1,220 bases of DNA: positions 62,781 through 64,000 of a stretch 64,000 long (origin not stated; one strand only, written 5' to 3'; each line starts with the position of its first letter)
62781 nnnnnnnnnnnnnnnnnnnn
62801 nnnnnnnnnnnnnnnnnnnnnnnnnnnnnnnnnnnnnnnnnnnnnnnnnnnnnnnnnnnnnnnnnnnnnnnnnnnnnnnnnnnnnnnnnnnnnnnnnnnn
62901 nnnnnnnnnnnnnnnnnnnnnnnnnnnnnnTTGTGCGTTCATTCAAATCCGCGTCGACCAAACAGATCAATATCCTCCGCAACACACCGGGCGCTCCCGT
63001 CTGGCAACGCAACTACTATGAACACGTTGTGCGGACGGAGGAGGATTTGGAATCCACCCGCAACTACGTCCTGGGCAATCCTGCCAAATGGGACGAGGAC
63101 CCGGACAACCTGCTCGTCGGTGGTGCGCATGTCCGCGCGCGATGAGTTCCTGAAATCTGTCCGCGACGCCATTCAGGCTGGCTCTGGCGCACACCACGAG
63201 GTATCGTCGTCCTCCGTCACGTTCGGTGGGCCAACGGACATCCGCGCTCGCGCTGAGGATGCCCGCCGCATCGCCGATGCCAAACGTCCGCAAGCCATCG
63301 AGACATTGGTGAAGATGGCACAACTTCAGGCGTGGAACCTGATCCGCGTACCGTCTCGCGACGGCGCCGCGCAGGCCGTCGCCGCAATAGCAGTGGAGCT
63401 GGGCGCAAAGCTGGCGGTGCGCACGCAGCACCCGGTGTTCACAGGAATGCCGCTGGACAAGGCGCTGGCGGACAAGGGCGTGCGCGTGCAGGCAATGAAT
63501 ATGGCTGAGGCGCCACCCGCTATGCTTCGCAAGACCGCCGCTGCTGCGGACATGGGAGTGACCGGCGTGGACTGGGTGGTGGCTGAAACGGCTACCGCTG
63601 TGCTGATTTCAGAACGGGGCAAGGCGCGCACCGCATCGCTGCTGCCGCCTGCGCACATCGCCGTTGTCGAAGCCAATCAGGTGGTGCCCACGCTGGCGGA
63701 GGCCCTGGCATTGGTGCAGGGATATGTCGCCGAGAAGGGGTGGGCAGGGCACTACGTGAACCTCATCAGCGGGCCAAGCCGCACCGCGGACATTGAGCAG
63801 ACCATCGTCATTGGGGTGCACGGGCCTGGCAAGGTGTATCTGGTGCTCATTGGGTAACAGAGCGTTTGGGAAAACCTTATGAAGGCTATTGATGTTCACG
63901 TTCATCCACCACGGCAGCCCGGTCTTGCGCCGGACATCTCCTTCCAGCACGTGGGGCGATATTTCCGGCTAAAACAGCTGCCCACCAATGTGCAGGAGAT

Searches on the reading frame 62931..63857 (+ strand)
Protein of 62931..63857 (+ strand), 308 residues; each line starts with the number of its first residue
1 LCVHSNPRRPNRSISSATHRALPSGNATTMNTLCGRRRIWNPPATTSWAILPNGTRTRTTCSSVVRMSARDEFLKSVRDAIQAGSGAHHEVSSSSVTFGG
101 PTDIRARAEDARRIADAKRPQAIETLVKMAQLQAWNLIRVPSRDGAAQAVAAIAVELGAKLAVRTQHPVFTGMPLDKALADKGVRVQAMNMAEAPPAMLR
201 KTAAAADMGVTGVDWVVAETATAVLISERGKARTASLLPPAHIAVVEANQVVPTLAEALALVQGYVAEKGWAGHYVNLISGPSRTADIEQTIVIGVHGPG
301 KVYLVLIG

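Call 59: search_protein_families(library=pfam, proteins=[window:62931-63857:+])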
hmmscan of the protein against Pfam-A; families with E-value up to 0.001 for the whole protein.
window:62931-63857:+ (308 aa): 1 family
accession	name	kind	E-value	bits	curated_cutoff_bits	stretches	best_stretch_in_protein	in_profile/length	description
PF02589.21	LUD_dom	-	6.6e-34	117.7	22.6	1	126-307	4-189/189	LUD domain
